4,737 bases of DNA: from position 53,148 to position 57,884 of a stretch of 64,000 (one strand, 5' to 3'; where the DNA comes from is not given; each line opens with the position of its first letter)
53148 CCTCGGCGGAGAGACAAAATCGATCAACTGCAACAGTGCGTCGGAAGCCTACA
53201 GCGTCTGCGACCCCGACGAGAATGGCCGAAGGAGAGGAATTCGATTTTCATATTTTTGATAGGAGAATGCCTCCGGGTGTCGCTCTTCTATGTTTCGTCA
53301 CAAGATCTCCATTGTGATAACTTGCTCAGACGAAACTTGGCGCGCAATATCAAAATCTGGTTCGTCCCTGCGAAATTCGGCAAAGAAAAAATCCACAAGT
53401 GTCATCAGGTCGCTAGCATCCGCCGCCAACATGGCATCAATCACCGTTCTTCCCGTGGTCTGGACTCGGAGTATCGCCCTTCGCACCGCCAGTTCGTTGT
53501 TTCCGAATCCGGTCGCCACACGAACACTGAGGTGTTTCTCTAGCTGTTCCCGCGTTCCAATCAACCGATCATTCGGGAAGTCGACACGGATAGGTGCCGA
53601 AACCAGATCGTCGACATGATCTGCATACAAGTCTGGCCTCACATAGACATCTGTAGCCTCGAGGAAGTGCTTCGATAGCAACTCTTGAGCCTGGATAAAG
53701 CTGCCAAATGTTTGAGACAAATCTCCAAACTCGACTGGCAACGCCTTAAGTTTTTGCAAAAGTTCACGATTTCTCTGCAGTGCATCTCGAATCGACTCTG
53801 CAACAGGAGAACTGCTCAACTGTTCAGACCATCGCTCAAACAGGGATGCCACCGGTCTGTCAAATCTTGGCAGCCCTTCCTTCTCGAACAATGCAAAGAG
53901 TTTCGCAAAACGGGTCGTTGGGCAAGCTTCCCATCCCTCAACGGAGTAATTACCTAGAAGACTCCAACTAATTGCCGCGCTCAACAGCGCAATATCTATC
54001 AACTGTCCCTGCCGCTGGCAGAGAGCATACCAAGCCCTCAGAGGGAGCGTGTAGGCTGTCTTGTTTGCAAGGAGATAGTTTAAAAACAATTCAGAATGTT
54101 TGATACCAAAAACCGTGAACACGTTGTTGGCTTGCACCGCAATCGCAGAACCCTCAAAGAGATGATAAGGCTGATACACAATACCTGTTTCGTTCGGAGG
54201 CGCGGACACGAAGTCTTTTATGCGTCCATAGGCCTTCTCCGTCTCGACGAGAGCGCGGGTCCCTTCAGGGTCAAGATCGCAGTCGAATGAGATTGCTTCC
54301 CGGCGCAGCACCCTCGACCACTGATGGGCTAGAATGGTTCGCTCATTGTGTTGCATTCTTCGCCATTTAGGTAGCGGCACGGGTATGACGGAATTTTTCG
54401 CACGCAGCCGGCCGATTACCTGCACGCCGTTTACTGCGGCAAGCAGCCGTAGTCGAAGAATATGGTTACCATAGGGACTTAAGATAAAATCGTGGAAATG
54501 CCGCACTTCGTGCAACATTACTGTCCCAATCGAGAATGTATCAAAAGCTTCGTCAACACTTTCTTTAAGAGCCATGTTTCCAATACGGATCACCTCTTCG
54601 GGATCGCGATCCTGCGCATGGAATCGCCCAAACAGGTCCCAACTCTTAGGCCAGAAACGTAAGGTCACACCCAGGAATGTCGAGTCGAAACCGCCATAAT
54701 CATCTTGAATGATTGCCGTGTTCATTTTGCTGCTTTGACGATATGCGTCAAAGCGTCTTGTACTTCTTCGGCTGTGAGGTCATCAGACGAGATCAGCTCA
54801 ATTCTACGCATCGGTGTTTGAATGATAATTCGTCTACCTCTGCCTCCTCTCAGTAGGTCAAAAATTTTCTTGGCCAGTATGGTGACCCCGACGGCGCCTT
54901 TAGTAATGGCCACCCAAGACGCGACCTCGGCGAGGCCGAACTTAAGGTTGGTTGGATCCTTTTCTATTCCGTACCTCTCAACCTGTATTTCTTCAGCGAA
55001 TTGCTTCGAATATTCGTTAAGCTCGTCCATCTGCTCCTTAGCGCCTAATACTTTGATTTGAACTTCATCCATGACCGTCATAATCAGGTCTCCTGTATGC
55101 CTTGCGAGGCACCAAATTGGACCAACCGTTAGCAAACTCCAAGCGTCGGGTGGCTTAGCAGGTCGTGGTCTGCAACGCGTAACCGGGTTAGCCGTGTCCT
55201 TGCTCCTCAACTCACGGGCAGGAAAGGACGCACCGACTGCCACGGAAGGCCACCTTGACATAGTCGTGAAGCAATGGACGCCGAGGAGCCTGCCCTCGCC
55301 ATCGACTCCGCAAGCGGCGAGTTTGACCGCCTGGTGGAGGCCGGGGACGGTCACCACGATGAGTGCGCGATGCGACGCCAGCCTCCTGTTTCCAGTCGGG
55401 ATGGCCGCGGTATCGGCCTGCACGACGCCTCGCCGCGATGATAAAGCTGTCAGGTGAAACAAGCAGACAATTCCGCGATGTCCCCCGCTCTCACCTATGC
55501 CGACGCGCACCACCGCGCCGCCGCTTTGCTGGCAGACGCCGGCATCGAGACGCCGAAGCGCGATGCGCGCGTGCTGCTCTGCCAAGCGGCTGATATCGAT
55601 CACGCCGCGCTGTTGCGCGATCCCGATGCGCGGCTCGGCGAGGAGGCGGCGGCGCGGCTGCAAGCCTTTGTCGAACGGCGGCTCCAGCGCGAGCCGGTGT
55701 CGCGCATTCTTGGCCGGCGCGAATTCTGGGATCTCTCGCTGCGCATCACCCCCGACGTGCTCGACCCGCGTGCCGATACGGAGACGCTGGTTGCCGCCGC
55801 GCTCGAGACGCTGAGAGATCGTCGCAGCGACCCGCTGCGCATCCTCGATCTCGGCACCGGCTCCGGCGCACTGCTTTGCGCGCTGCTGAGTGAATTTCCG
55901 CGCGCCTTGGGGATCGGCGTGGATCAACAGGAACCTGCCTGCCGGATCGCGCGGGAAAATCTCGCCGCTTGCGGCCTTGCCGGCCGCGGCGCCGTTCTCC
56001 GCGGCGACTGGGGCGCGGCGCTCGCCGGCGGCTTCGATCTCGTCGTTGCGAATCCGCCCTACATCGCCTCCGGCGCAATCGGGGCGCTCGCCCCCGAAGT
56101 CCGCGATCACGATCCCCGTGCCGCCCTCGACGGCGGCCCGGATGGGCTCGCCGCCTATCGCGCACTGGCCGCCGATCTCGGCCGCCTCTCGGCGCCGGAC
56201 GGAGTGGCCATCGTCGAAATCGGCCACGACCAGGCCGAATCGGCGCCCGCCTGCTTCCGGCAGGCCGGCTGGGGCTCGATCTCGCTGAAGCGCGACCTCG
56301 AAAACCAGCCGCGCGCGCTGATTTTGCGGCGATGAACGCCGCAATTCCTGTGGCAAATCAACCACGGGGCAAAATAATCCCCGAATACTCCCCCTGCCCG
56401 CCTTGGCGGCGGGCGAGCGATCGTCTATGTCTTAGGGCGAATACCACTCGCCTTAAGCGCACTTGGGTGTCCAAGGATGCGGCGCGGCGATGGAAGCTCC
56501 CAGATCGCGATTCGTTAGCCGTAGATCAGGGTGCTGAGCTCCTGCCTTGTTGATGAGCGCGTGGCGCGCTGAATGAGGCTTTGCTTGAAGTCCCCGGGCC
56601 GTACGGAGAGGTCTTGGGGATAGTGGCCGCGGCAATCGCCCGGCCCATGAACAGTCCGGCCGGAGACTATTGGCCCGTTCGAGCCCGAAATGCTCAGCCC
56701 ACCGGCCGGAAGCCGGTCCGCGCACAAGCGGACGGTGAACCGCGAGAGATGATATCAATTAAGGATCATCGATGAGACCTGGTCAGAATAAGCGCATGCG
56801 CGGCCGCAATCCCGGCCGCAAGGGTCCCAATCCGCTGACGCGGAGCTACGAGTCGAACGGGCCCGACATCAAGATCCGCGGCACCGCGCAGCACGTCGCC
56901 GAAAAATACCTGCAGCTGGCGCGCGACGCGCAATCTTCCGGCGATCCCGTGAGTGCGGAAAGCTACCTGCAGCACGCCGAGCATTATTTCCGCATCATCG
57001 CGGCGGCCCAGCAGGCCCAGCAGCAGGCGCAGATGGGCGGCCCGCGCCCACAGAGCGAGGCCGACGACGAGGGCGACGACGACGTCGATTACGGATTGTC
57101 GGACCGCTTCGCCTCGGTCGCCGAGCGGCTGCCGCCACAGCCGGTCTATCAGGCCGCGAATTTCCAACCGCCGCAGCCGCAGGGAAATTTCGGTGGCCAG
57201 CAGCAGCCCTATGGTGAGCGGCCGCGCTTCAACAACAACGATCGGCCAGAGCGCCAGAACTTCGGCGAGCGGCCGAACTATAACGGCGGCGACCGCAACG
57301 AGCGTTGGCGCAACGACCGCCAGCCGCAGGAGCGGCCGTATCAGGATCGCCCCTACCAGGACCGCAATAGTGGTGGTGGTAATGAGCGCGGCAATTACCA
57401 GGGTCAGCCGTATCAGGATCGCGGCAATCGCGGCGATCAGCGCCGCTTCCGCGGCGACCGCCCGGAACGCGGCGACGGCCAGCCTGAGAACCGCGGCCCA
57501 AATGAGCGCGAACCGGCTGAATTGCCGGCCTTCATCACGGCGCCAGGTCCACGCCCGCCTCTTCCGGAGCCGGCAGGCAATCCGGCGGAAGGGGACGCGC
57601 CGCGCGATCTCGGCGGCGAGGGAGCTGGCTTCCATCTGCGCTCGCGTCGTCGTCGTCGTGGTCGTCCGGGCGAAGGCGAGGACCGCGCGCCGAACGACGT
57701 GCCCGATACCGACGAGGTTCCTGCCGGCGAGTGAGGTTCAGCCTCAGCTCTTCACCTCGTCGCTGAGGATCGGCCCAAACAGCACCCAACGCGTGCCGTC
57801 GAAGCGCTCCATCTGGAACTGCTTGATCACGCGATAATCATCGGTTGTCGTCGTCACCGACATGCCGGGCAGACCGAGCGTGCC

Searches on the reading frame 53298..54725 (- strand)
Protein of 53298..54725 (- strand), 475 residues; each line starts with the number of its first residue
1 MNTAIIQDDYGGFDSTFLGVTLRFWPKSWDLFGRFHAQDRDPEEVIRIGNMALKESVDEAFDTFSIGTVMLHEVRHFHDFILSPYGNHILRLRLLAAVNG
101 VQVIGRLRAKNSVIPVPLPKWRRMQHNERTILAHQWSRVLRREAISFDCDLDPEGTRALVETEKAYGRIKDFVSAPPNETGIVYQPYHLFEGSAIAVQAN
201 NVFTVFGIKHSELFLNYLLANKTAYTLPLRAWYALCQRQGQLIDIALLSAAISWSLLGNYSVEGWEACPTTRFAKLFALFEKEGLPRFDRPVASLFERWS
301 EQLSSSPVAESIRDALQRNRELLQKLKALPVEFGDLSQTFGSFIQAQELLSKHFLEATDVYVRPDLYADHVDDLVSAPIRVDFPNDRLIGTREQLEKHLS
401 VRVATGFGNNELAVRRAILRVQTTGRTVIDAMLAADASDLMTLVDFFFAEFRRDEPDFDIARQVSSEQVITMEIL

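Call 7: search_protein_families(library=pfam, proteins=[window:53298-54725:-], max_evalue=0.01)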
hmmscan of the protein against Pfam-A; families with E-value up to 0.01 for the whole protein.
window:53298-54725:- (475 aa): 0 families

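Call 46: search_protein_families(library=ncbifam, proteins=[window:53298-54725:-], max_evalue=0.01)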
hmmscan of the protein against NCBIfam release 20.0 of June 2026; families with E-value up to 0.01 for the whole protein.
window:53298-54725:- (475 aa): 0 families

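Call 47: search_protein_families(library=padloc, proteins=[window:53298-54725:-], max_evalue=0.01)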
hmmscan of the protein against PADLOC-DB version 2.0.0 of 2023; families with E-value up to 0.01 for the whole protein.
window:53298-54725:- (475 aa): 0 families

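Call 48: search_protein_families(library=phrogs, proteins=[window:53298-54725:-], max_evalue=0.01)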
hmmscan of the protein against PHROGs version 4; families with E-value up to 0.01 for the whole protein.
window:53298-54725:- (475 aa): 0 families

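Call 65: search_solved_structures(query=window:53298-54725:-, max_evalue=1)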
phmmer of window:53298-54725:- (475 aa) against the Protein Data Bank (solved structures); distinct sequences matched with E-value up to 1: 0.

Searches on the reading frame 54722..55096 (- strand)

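Call 7: search_protein_families(library=pfam, proteins=[window:54722-55096:-], max_evalue=0.01)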
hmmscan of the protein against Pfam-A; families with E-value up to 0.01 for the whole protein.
window:54722-55096:- (124 aa): 0 families

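Call 46: search_protein_families(library=ncbifam, proteins=[window:54722-55096:-], max_evalue=0.01)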
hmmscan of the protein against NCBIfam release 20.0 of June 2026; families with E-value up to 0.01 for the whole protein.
window:54722-55096:- (124 aa): 0 families

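Call 47: search_protein_families(library=padloc, proteins=[window:54722-55096:-], max_evalue=0.01)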
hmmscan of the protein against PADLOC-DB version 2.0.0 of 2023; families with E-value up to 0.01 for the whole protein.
window:54722-55096:- (124 aa): 0 families

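Call 48: search_protein_families(library=phrogs, proteins=[window:54722-55096:-], max_evalue=0.01)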
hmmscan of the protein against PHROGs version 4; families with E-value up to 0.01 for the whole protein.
window:54722-55096:- (124 aa): 1 family
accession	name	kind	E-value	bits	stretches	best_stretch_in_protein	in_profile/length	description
phrog_37102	-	unknown function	0.0024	18.8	0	97-120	7-30/49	-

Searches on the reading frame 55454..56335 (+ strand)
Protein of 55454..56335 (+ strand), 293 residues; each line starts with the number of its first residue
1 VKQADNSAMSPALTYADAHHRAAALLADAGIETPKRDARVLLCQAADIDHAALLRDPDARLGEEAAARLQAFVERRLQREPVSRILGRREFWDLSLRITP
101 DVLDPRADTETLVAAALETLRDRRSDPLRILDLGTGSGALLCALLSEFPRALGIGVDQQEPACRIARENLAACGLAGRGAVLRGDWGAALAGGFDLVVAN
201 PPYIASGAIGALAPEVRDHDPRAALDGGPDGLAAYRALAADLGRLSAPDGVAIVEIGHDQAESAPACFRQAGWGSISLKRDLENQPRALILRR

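Call 7: search_protein_families(library=pfam, proteins=[window:55454-56335:+], max_evalue=0.01)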
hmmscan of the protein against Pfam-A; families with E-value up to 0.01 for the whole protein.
window:55454-56335:+ (293 aa): 10 families
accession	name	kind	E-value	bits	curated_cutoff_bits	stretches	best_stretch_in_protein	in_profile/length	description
PF17827.6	PrmC_N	-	7.3e-19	68.5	23.4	1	18-87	2-71/71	PrmC N-terminal domain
PF05175.20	MTS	-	2.3e-10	40.8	23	1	117-207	24-112/170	Methyltransferase small domain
PF13847.12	Methyltransf_31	-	1.1e-06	28.8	27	1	128-200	5-81/145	Methyltransferase domain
PF13649.12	Methyltransf_25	-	1.2e-06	29.5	27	1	130-199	1-70/97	Methyltransferase domain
PF06325.19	PrmA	-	7.5e-06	26.1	22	1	116-216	151-246/296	Ribosomal protein L11 methyltransferase (PrmA)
PF08242.18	Methyltransf_12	-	0.00011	23.3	30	1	131-200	1-72/98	Methyltransferase domain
PF03602.21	Cons_hypoth95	-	0.00032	20.9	24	1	125-212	40-132/182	Conserved hypothetical protein 95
PF07669.17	Eco57I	-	0.00096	19.7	25.3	1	191-209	72-90/171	Eco57I restriction-modification methylase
PF13489.12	Methyltransf_23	-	0.0019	18.4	27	1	110-158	6-52/164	Methyltransferase domain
PF01135.25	PCMT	-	0.0042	17.3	20.3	1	111-176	60-124/210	Protein-L-isoaspartate(D-aspartate) O-methyltransferase (PCMT)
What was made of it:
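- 55454..56335 (+): prmC, the conserved right-hand border of the variable interval. Pfam PrmC_N and MTS (call 7).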

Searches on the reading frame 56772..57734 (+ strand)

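Call 30: search_protein_families(library=pfam, proteins=[window:56772-57734:+], max_evalue=0.001)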
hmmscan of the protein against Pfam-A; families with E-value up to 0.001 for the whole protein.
window:56772-57734:+ (320 aa): 1 family
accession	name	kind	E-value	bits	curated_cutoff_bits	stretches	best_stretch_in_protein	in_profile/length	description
PF13763.11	DUF4167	-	5.4e-33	113.5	25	1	8-81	4-77/78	Domain of unknown function (DUF4167)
